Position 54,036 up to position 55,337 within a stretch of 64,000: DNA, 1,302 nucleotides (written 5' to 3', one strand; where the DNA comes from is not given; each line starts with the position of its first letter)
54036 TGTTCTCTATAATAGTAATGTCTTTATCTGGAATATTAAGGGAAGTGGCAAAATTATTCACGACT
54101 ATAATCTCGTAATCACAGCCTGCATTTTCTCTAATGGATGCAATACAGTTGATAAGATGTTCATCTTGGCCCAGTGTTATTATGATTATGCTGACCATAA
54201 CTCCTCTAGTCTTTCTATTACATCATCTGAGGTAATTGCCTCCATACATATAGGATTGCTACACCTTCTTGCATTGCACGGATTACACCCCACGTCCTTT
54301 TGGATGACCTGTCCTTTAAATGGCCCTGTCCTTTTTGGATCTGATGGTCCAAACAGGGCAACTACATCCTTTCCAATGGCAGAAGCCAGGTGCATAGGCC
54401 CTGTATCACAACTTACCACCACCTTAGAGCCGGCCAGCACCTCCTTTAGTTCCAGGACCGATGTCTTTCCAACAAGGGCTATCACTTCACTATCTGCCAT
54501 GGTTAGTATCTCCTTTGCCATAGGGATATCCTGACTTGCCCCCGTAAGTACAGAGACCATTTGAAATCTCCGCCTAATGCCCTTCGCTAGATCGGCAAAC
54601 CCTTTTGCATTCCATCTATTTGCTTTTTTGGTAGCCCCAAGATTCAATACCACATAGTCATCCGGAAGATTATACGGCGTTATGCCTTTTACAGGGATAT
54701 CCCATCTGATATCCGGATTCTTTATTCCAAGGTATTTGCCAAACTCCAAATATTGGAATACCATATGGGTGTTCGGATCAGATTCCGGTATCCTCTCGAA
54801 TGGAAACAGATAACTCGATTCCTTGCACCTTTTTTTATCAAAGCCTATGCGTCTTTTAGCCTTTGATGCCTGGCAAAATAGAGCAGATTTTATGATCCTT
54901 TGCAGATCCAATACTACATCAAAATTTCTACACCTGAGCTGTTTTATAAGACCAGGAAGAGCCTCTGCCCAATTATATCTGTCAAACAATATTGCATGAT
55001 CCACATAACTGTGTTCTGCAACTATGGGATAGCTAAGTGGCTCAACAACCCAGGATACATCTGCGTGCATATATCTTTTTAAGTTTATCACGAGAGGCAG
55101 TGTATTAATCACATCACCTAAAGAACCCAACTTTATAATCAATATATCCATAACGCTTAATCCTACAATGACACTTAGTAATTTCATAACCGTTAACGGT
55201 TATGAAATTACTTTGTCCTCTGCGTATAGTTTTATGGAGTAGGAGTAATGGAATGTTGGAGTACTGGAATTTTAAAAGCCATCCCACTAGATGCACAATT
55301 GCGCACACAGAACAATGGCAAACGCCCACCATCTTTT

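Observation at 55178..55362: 34-bp perfect palindrome plus three tandem octamers in the divergent promoter region of the LPS-core operon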

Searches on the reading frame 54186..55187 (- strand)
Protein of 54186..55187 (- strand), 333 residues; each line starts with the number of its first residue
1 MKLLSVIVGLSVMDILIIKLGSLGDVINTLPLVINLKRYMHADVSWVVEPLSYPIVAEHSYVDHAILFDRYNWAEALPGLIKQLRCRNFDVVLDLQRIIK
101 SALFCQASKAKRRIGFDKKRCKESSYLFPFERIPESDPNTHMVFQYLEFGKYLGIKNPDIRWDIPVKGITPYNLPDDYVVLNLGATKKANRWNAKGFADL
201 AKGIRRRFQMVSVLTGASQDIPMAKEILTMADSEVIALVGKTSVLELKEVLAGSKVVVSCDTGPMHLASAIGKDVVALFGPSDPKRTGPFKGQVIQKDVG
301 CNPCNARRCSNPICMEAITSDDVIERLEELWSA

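Call 7: search_protein_families(library=pfam, proteins=[window:54186-55187:-], max_evalue=0.01)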
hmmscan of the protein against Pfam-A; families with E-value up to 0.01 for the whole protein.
window:54186-55187:- (333 aa): 1 family
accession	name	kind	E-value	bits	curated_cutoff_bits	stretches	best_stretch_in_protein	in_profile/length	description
PF01075.23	Glyco_transf_9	-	7.4e-40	137.3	22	1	80-311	4-243/247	Glycosyltransferase family 9 (heptosyltransferase)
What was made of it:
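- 54186..55151 (-): GT9 heptosyltransferase gene with its true start at ATG 55151. First gene of the GT9 / GT2-Kdo-kinase operon. Pfam PF01075 (call 7).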

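Call 13: find_encoding_contigs(protein=window:54186-55151:-, flank=10000, max_places=10)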
Protein window:54186-55151:- (321 aa): no gene with exactly this product is on record in the collection.

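Call 15: find_encoding_contigs(protein=window:54186-55187:-, flank=10000, max_places=10)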
Protein window:54186-55187:- (333 aa): 1 contig read that carries it; 1 place shown.
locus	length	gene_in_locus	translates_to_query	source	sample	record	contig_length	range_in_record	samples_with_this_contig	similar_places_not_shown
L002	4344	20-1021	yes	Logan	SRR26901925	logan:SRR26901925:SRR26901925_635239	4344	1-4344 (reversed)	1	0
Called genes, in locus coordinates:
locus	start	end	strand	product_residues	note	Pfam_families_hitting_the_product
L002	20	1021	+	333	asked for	PF01075:Glyco_transf_9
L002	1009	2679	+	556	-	PF00535:Glycos_transf_2, PF13641:Glyco_tranf_2_3 (weak), PF13632:Glyco_trans_2_3 (weak), PF06293:Kdo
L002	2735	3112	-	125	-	PF07009:NusG_II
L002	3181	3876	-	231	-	PF01694:Rhomboid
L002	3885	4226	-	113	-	PF00190:Cupin_1 (weak), PF02311:AraC_binding, PF07883:Cupin_2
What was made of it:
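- Checked: The palindrome is therefore not an artefact of the MAG assembler (call 15).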

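Call 17: find_homologous_proteins(query=window:54186-55151:-, max_evalue=1e-30)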
Query window:54186-55151:- (321 aa): 624 proteins with E <= 1e-30 among 2235 candidates; the best 120 are listed.
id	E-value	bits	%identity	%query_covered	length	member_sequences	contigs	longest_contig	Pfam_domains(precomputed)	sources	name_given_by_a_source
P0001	1.8e-215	732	100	100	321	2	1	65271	PF01075.24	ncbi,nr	ncbi:MAG: glycosyltransferase family 9 protein [Thermodesulfobacteriota bacterium]|nr:glycosyltransf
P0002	5.2e-202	688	94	100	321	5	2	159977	PF01075.24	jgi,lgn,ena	-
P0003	1.1e-167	575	78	100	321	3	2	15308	PF01075.24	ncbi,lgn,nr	ncbi:MAG: glycosyltransferase family 9 protein [Deltaproteobacteria bacterium]|nr:glycosyltransferas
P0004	5.9e-146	504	67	99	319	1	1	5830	PF01075.24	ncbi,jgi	jgi:ADP-heptose:LPS heptosyltransferase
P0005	1.6e-134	466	60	98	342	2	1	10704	PF01075.24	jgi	jgi:ADP-heptose:LPS heptosyltransferase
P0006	6.0e-134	464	63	99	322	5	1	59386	PF01075.24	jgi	-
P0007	2.5e-133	462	62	98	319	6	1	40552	PF01075.24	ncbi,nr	ncbi:MAG TPA: glycosyltransferase family 9 protein [Deltaproteobacteria bacterium]|nr:glycosyltransf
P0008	6.6e-133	461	61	98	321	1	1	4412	PF01075.24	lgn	-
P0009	7.9e-133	461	62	98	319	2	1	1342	PF01075.24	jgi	jgi:ADP-heptose:LPS heptosyltransferase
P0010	8.2e-133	461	62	99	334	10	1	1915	PF01075.24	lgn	-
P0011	3.2e-132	459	61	98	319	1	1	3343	PF01075.24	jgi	jgi:ADP-heptose:LPS heptosyltransferase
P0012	3.3e-132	459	59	99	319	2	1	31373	PF01075.24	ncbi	-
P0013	3.6e-132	459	62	100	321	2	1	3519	PF01075.24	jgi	-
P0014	6.0e-132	458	62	98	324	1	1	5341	PF01075.24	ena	-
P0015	8.3e-132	457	59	99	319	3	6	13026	PF01075.24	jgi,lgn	jgi:heptosyltransferase-1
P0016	8.4e-132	457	61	100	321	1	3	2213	PF01075.24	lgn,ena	-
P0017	1.1e-131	457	61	99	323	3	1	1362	PF01075.24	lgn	-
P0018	1.8e-131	456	62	100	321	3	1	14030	PF01075.24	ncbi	-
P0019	5.6e-131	455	61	100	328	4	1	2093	PF01075.24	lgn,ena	-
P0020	2.2e-130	453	60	98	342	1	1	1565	PF01075.24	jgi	-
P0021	4.4e-130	452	62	100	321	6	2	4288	PF01075.24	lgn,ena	-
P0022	4.9e-130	452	61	98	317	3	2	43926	PF01075.24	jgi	-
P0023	5.2e-130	451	59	100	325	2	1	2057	PF01075.24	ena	-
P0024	7.8e-130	451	59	100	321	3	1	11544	PF01075.24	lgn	-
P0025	8.7e-130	451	61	100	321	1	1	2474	PF01075.24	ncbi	-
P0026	1.2e-129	450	60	98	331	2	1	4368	PF01075.24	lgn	-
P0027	2.5e-129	449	60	100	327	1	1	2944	PF01075.24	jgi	-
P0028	3.1e-129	449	61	100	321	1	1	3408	PF01075.24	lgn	-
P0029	1.4e-128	447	58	99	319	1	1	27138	PF01075.24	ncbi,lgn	-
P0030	1.6e-128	447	61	100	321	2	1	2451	PF01075.24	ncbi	-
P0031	2.0e-128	446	61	100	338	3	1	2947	PF01075.24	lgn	-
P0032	3.9e-128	445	61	100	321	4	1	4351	PF01075.24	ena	-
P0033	4.3e-128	445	59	98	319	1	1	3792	PF01075.24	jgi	jgi:heptosyltransferase-1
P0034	9.2e-128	444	59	100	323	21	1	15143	PF01075.24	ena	-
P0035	1.1e-127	444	59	99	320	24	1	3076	PF01075.24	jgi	-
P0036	3.0e-127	442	57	99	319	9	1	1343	PF01075.24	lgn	-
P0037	3.5e-127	442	57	99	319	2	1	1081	PF01075.24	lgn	-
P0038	6.3e-127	441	58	99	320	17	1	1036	PF01075.24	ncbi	-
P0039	7.5e-127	441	60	100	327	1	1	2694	PF01075.24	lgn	-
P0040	7.6e-127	441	57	99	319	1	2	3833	PF01075.24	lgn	-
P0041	7.8e-127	441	60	99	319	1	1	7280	PF01075.24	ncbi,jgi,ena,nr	ncbi:MAG TPA: glycosyltransferase family 9 protein [Desulfomonilia bacterium]|nr:glycosyltransferase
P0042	8.5e-127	441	60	100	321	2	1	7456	PF01075.24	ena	-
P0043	1.2e-126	440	59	100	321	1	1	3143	PF01075.24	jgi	jgi:lipopolysaccharide heptosyltransferase II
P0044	1.7e-126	440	60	99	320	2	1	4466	PF01075.24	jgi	jgi:ADP-heptose:LPS heptosyltransferase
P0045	1.9e-126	440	59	98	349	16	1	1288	PF01075.24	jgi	jgi:ADP-heptose:LPS heptosyltransferase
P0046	2.5e-126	439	59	100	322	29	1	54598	PF01075.24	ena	-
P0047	3.1e-126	439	60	100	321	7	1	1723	PF01075.24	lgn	-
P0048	5.1e-126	438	60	100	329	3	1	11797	PF01075.24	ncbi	-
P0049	5.2e-126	438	58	100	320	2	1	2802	PF01075.24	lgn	-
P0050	6.8e-126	438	59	98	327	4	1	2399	PF01075.24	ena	-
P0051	7.9e-126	438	59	98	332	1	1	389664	PF01075.24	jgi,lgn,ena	-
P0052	1.3e-125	437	60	98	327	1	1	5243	PF01075.24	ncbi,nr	ncbi:MAG: glycosyltransferase family 9 protein [Deltaproteobacteria bacterium]|nr:glycosyltransferas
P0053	1.9e-125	436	59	100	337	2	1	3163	PF01075.24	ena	-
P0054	2.1e-125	436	59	100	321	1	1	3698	PF01075.24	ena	-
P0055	2.2e-125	436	58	99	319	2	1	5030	PF01075.24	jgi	jgi:lipopolysaccharide heptosyltransferase II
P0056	7.4e-125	434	58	99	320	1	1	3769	PF01075.24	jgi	jgi:ADP-heptose:LPS heptosyltransferase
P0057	2.1e-124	433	60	100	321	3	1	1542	PF01075.24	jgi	-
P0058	3.4e-124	432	60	99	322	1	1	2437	PF01075.24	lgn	-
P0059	3.7e-124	432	61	98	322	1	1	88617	PF01075.24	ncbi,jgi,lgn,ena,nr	ncbi:MAG: glycosyltransferase family 9 protein [Proteobacteria bacterium]|nr:glycosyltransferase fam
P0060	7.8e-124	431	57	100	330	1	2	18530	PF01075.24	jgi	jgi:lipopolysaccharide heptosyltransferase I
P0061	9.3e-124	431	55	99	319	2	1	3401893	PF01075.24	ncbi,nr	ncbi:MAG: glycosyltransferase family 9 protein [Desulfobacterales bacterium]|nr:MAG: glycosyltransfe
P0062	1.2e-123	431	58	99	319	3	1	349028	PF01075.24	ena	-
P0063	1.9e-123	430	59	99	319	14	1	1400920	PF01075.24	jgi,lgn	-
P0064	2.0e-123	430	56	99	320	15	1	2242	PF01075.24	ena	-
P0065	2.3e-123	430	59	99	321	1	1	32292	PF01075.24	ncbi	-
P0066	2.5e-123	429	58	99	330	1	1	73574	PF01075.24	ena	-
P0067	2.6e-123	429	57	100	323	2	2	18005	PF01075.24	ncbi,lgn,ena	-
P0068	2.6e-123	429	59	100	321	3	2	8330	PF01075.24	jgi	-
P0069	2.8e-123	429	58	99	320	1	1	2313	PF01075.24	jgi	jgi:ADP-heptose:LPS heptosyltransferase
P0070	3.0e-123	429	58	100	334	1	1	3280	PF01075.24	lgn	-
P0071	4.1e-123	429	59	100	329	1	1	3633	PF01075.24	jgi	jgi:lipopolysaccharide heptosyltransferase II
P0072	5.4e-123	428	57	99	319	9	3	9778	PF01075.24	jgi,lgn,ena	-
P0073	5.5e-123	428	57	100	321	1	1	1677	PF01075.24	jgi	jgi:heptosyltransferase-1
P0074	5.5e-123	428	57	99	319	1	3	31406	PF01075.24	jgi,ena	jgi:heptosyltransferase-1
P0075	7.1e-123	428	58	99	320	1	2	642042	PF01075.24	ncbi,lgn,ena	-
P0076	7.2e-123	428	59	99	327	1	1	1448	PF01075.24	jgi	jgi:ADP-heptose:LPS heptosyltransferase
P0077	7.7e-123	428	59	100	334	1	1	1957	PF01075.24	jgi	jgi:lipopolysaccharide heptosyltransferase II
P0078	1.0e-122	427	58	100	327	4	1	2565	PF01075.24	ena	-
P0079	1.0e-122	427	55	99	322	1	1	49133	PF01075.24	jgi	jgi:heptosyltransferase-1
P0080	1.1e-122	427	56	100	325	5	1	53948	PF01075.24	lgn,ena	-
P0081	1.1e-122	427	58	99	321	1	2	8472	PF01075.24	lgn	-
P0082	1.3e-122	427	57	98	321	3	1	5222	PF01075.24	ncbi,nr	ncbi:MAG: glycosyltransferase family 9 protein [Desulfomonilia bacterium]|nr:glycosyltransferase fam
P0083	1.3e-122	427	58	100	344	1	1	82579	PF01075.24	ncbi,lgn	-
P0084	1.3e-122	427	57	100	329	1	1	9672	PF01075.24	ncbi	-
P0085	1.4e-122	427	57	99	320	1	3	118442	PF01075.24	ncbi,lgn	-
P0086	1.5e-122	427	57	100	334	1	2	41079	PF01075.24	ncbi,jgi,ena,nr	ncbi:MAG TPA: glycosyltransferase family 9 protein [Deltaproteobacteria bacterium]|nr:glycosyltransf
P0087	2.3e-122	426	58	100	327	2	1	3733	PF01075.24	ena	-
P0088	3.7e-122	426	57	98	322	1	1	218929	PF01075.24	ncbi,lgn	-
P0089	3.7e-122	426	57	99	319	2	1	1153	PF01075.24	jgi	jgi:lipopolysaccharide heptosyltransferase II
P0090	4.5e-122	425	56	100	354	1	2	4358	PF01075.24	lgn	-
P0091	7.2e-122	425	57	99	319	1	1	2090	PF01075.24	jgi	jgi:heptosyltransferase-1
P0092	7.8e-122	425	58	99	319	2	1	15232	PF01075.24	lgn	-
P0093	8.1e-122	425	58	98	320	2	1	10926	PF01075.24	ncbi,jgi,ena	-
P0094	1.2e-121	424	58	99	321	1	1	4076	PF01075.24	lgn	-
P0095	2.1e-121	423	57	99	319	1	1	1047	PF01075.24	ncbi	-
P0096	2.4e-121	423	58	99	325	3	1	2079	PF01075.24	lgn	-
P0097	2.7e-121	423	58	100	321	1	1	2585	PF01075.24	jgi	-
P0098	3.4e-121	422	57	99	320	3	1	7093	PF01075.24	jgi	-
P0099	3.7e-121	422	58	100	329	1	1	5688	PF01075.24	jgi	jgi:lipopolysaccharide heptosyltransferase I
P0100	4.2e-121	422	56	99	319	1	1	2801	PF01075.24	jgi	jgi:lipopolysaccharide heptosyltransferase II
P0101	4.4e-121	422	57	100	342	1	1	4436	PF01075.24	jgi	jgi:lipopolysaccharide heptosyltransferase II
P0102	5.0e-121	422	57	100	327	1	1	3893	PF01075.24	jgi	jgi:ADP-heptose:LPS heptosyltransferase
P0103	6.9e-121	421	59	100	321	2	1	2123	PF01075.24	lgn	-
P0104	9.6e-121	421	57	99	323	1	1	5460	PF01075.24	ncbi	-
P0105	1.1e-120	421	55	99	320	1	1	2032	PF01075.24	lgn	-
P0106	1.1e-120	421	58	100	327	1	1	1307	PF01075.24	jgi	jgi:heptosyltransferase-1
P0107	2.9e-120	419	57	98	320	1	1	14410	PF01075.24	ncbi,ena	-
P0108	3.0e-120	419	56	98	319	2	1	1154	PF01075.24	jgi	jgi:heptosyltransferase-1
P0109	4.0e-120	419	57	100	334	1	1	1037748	PF01075.24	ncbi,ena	-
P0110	4.3e-120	419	62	91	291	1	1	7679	PF01075.24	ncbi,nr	ncbi:MAG: glycosyltransferase family 9 protein, partial [Deltaproteobacteria bacterium]|nr:glycosylt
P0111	5.1e-120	419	56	99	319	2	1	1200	PF01075.24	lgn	-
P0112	5.4e-120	419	57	100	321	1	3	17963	PF01075.24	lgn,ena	-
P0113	7.2e-120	418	56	99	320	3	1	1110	PF01075.24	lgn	-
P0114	7.5e-120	418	58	100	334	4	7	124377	PF01075.24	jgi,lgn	jgi:lipopolysaccharide heptosyltransferase I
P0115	1.3e-119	417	55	99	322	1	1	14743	PF01075.24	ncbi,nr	ncbi:MAG: hypothetical protein C0403_06935 [Desulfobacterium sp.]|nr:hypothetical protein [Desulfoba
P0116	1.7e-119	417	58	99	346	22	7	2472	PF01075.24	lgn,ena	-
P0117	2.4e-119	416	56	99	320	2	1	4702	PF01075.24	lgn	-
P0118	2.5e-119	416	57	100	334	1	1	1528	PF01075.24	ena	-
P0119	3.2e-119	416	57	99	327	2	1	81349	PF01075.24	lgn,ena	-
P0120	5.3e-119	415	55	99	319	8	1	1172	PF01075.24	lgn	-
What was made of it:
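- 54186..55151 (-): P0001 is 321 aa at 100% identity (call 17).
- Closest known: Cyanobacterial STRR heptamer arrays and Nezha-type MITEs. Different: The phylum differs (a Thermodesulfobacteriota MAG, call 17), the repeat units differ, and no relationship has been shown.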

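Call 18: find_encoding_contigs(protein=P0002, flank=6000, max_places=6)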
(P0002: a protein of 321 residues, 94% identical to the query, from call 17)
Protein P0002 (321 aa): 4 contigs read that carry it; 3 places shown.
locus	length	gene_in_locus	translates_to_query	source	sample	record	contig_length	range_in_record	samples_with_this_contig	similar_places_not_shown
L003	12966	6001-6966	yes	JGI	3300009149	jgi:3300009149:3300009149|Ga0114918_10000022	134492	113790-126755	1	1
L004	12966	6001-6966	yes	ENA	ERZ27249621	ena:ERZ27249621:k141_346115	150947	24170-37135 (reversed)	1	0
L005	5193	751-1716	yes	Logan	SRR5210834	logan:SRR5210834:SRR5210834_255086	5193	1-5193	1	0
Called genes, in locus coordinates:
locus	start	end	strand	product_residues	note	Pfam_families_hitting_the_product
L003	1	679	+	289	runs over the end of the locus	PF13717:Zn_ribbon_4, PF13719:Zn_ribbon_5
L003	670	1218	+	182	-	PF07885:Ion_trans_2, PF02254:TrkA_N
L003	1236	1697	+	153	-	PF02254:TrkA_N, PF02080:TrkA_C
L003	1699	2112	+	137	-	PF03652:RuvX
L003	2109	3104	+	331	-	PF02618:YceG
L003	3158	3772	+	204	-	PF00072:Response_reg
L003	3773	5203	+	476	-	PF00072:Response_reg, PF13487:HD_5, PF01966:HD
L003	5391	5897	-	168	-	-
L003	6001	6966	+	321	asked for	PF01075:Glyco_transf_9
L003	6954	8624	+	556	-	PF00535:Glycos_transf_2, PF13641:Glyco_tranf_2_3 (weak), PF13632:Glyco_trans_2_3 (weak), PF06293:Kdo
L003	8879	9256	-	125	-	PF07009:NusG_II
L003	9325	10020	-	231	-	PF01694:Rhomboid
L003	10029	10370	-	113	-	PF00190:Cupin_1 (weak), PF02311:AraC_binding, PF07883:Cupin_2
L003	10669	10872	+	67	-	PF11146:DUF2905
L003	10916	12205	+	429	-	PF04055:Radical_SAM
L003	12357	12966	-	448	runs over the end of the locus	PF00308:Bac_DnaA, PF00004:AAA (weak), PF22688:Hda_lid (faint), PF08299:Bac_DnaA_C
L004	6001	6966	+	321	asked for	PF01075:Glyco_transf_9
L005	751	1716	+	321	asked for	PF01075:Glyco_transf_9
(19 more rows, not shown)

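Call 19: find_encoding_contigs(protein=P0003, flank=6000, max_places=6)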
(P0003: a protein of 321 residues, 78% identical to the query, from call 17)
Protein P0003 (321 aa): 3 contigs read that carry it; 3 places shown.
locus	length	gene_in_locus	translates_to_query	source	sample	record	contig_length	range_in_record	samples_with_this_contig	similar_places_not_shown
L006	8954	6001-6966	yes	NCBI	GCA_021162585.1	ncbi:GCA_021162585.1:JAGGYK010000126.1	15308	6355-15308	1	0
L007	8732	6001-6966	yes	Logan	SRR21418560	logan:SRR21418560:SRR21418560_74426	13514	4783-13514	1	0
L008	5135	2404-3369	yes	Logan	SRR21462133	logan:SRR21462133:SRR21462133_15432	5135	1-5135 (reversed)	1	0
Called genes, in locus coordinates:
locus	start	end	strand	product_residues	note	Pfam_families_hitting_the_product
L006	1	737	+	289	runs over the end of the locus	PF13717:Zn_ribbon_4, PF13719:Zn_ribbon_5, PF11906:DUF3426 (faint)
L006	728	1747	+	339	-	PF07885:Ion_trans_2, PF02254:TrkA_N, PF02080:TrkA_C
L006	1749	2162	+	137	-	PF03652:RuvX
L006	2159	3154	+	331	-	PF02618:YceG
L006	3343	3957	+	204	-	PF00072:Response_reg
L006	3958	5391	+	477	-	PF00072:Response_reg, PF13487:HD_5, PF01966:HD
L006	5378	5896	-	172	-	-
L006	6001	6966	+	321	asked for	PF01075:Glyco_transf_9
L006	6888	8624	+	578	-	PF00535:Glycos_transf_2, PF13632:Glyco_trans_2_3 (weak), PF06293:Kdo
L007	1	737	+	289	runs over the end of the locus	PF13717:Zn_ribbon_4, PF13719:Zn_ribbon_5, PF11906:DUF3426 (faint)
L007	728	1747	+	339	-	PF07885:Ion_trans_2, PF02254:TrkA_N, PF02080:TrkA_C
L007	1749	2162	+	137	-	PF03652:RuvX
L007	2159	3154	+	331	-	PF02618:YceG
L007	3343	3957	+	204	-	PF00072:Response_reg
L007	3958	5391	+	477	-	PF00072:Response_reg, PF13487:HD_5, PF01966:HD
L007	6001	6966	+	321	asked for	PF01075:Glyco_transf_9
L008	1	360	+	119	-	?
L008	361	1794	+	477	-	PF00072:Response_reg, PF13487:HD_5, PF01966:HD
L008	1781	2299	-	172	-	-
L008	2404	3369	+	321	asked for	PF01075:Glyco_transf_9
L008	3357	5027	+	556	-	PF00535:Glycos_transf_2, PF13632:Glyco_trans_2_3 (weak), PF06293:Kdo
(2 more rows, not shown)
